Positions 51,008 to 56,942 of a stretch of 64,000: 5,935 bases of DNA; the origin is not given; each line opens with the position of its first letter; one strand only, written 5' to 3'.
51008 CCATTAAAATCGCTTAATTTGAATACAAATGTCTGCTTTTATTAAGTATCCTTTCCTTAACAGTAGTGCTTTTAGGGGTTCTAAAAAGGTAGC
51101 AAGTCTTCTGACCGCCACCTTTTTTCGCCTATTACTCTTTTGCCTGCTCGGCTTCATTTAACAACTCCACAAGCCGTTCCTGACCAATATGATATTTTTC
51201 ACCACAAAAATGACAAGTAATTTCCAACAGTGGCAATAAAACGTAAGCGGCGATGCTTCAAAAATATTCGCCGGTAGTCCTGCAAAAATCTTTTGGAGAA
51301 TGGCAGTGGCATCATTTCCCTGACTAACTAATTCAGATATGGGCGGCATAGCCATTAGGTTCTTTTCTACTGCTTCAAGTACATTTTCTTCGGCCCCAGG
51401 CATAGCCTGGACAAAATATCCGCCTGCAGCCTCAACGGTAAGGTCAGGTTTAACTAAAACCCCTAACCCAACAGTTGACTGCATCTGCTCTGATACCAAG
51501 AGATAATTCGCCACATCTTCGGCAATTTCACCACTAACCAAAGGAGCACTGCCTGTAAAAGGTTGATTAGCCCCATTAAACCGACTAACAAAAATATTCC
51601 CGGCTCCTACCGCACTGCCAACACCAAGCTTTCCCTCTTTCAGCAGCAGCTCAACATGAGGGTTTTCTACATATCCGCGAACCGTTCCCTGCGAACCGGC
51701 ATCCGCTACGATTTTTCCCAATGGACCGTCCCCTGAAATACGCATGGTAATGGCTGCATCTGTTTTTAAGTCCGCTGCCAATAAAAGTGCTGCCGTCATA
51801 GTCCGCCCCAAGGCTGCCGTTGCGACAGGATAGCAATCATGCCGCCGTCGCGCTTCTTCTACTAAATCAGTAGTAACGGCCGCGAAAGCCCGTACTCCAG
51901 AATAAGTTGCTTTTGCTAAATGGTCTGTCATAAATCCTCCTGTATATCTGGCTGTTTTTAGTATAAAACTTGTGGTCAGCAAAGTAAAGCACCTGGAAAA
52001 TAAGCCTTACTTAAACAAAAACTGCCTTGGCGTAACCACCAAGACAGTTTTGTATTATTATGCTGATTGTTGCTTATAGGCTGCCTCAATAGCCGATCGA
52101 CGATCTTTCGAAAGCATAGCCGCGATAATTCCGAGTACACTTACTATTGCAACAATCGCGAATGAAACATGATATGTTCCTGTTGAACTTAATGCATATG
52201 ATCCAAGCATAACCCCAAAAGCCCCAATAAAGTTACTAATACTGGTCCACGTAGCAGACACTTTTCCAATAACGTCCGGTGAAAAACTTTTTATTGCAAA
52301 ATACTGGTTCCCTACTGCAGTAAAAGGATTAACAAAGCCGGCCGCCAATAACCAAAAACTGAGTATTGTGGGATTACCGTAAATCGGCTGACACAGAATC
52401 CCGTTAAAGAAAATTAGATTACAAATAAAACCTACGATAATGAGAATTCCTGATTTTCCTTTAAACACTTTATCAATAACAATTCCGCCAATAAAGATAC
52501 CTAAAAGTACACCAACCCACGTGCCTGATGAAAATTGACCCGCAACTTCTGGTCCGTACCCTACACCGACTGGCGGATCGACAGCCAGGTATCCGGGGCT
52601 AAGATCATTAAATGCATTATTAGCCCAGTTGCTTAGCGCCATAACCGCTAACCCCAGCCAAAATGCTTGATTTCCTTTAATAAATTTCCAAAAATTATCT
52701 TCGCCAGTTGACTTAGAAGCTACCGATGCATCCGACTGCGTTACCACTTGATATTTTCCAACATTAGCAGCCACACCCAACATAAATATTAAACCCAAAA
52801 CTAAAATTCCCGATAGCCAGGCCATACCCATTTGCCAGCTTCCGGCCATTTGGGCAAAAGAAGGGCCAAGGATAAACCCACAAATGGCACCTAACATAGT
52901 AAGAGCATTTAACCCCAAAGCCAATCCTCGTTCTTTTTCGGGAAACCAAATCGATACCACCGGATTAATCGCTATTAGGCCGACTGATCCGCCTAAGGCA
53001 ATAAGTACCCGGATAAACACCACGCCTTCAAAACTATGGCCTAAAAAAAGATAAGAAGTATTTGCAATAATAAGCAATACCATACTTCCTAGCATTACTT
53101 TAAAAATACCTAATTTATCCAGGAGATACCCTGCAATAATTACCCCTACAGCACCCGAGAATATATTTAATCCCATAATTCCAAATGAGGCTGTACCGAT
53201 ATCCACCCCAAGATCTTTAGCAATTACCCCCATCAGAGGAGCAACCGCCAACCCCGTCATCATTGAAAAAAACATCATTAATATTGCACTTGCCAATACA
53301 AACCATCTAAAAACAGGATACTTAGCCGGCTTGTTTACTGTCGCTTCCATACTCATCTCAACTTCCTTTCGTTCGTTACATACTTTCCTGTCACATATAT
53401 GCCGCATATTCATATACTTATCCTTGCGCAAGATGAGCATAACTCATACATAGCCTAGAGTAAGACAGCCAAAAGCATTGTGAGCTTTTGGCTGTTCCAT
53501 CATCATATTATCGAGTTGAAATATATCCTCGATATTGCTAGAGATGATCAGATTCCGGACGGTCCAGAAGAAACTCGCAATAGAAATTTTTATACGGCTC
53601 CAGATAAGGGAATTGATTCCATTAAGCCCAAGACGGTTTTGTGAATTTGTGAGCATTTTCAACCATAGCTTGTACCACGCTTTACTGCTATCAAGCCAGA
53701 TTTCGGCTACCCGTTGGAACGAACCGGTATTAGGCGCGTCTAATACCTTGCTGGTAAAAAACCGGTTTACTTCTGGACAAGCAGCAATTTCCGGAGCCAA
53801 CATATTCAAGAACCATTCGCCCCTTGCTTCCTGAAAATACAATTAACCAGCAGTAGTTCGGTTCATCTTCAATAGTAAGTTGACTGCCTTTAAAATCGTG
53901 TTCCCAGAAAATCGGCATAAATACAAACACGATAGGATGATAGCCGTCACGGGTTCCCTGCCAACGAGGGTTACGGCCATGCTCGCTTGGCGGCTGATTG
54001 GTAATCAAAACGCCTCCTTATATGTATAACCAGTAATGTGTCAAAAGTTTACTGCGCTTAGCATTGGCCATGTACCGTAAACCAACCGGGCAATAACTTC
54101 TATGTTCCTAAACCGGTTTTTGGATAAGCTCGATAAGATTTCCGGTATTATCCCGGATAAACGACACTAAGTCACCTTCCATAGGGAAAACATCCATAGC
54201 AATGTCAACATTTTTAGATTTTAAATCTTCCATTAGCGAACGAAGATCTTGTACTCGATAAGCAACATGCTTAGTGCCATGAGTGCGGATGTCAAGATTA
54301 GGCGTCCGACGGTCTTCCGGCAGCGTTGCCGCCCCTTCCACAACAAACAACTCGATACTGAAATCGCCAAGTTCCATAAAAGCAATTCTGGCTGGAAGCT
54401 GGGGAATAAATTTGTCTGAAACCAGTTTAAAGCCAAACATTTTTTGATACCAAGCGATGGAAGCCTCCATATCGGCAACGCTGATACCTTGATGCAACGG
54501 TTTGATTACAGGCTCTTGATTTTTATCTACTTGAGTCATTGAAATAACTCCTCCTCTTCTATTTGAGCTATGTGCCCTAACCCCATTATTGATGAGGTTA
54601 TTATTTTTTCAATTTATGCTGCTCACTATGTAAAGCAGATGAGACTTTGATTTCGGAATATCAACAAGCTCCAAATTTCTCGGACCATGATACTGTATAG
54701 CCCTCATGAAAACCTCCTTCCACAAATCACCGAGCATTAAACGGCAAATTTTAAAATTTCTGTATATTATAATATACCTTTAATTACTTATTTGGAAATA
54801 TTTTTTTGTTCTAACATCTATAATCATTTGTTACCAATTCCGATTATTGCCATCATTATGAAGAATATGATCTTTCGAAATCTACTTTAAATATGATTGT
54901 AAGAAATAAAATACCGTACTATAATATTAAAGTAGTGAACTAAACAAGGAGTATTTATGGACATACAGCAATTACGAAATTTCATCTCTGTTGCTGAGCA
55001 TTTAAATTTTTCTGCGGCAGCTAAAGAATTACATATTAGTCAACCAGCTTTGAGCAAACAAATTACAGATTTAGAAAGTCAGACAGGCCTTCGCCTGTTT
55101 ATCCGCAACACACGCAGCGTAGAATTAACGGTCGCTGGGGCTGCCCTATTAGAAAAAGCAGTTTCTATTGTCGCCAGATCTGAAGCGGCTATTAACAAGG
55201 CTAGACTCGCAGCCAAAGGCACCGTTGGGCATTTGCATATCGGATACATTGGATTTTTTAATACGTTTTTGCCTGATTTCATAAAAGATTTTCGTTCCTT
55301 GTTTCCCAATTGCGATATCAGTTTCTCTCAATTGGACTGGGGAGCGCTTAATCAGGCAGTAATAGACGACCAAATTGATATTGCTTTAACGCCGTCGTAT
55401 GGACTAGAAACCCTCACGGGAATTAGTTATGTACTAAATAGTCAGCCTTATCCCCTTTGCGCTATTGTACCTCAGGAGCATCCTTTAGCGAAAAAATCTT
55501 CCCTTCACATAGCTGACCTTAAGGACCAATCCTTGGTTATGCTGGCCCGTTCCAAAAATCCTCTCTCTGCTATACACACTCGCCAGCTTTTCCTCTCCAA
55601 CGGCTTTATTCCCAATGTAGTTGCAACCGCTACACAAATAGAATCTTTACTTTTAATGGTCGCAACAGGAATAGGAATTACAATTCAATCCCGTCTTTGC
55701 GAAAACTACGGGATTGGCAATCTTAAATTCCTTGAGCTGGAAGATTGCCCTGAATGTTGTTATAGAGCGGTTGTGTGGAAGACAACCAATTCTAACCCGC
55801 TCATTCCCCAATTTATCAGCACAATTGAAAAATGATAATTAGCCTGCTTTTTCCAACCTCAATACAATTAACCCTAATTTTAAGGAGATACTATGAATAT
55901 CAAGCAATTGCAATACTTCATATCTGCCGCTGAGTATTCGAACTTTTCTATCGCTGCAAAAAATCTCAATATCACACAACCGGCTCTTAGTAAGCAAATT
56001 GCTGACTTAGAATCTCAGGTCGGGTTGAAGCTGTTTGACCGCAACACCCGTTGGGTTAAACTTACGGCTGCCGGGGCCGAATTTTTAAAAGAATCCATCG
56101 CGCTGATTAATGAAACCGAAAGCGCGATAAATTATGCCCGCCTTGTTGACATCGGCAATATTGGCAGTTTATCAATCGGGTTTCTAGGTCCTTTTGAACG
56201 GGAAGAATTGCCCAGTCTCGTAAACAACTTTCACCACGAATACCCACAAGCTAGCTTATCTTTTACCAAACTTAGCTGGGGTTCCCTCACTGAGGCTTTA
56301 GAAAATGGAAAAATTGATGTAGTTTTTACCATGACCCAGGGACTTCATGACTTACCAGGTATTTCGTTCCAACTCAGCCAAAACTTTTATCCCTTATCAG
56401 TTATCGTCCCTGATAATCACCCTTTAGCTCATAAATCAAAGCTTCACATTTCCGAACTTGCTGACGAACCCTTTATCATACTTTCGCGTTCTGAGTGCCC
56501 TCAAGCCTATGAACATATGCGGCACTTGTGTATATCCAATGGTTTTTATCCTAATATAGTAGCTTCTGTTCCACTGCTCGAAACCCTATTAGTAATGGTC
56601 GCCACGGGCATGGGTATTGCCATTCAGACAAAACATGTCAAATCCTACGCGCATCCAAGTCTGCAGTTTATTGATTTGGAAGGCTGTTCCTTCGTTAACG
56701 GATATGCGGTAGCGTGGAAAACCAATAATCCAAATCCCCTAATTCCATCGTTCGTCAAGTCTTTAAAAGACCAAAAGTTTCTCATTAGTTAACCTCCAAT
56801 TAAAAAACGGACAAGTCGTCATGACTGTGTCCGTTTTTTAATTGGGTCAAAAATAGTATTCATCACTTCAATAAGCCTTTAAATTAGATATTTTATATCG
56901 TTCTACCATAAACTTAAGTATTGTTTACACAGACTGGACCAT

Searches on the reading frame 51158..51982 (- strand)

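Call 62: search_protein_families(library=ncbifam, proteins=[window:51158-51982:-], max_evalue=1e-40)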
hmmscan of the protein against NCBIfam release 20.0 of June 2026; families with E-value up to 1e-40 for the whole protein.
window:51158-51982:- (274 aa): 1 family
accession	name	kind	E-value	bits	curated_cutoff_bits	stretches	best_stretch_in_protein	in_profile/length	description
NF001033.0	PRK00114.1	equivalog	2.5e-71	240.3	244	1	18-252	2-241/297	Hsp33 family molecular chaperone HslO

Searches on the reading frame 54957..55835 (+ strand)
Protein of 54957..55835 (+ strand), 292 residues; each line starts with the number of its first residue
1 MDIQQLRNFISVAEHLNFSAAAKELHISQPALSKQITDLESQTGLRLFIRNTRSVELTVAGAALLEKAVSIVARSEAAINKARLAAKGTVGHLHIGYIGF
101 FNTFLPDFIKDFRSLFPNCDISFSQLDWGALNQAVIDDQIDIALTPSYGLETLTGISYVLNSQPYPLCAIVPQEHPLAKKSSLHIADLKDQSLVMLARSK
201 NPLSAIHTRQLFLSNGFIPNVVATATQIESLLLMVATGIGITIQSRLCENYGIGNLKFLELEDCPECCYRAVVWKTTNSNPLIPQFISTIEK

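Call 62: search_protein_families(library=ncbifam, proteins=[window:54957-55835:+], max_evalue=1e-40)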
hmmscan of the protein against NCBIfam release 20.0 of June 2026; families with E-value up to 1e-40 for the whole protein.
window:54957-55835:+ (292 aa): 3 families
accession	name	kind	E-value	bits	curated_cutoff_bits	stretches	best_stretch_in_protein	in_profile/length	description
NF045775.1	acetoin_reg_AlsR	exception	5.6e-56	190.1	430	1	1-291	1-289/290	acetoin biosynthesis transcriptional regulator AlsR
NF007439.0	PRK09986.1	equivalog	8.9e-45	153.3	290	1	2-290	8-294/296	LysR family transcriptional regulator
NF007385.0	PRK09906.1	equivalog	1.2e-43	149.4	356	1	1-292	1-289/296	DNA-binding transcriptional regulator HcaR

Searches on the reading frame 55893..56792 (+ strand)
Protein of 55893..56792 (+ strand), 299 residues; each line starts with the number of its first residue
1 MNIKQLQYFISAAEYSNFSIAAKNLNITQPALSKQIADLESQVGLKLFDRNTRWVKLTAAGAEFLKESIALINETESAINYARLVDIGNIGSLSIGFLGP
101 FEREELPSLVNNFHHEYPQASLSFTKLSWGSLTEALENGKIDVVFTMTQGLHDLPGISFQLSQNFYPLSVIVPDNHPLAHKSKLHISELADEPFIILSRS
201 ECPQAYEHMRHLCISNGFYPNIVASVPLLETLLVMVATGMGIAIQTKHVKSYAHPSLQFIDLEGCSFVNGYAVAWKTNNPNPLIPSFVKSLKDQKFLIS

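Call 62: search_protein_families(library=ncbifam, proteins=[window:55893-56792:+], max_evalue=1e-40)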
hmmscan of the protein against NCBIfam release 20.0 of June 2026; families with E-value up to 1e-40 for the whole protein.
window:55893-56792:+ (299 aa): 4 families
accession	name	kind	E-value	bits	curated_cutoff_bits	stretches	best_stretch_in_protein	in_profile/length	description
NF045775.1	acetoin_reg_AlsR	exception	7.8e-62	209.4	430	1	1-292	1-289/290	acetoin biosynthesis transcriptional regulator AlsR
NF007439.0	PRK09986.1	equivalog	3.7e-47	161.1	290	1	2-291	8-294/296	LysR family transcriptional regulator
NF007385.0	PRK09906.1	equivalog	3.5e-44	151.1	356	1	1-293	1-289/296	DNA-binding transcriptional regulator HcaR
NF047520.1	trans_act_CidR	equivalog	3e-41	141.5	415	1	1-279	1-275/292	cidABC operon transcriptional activator CidR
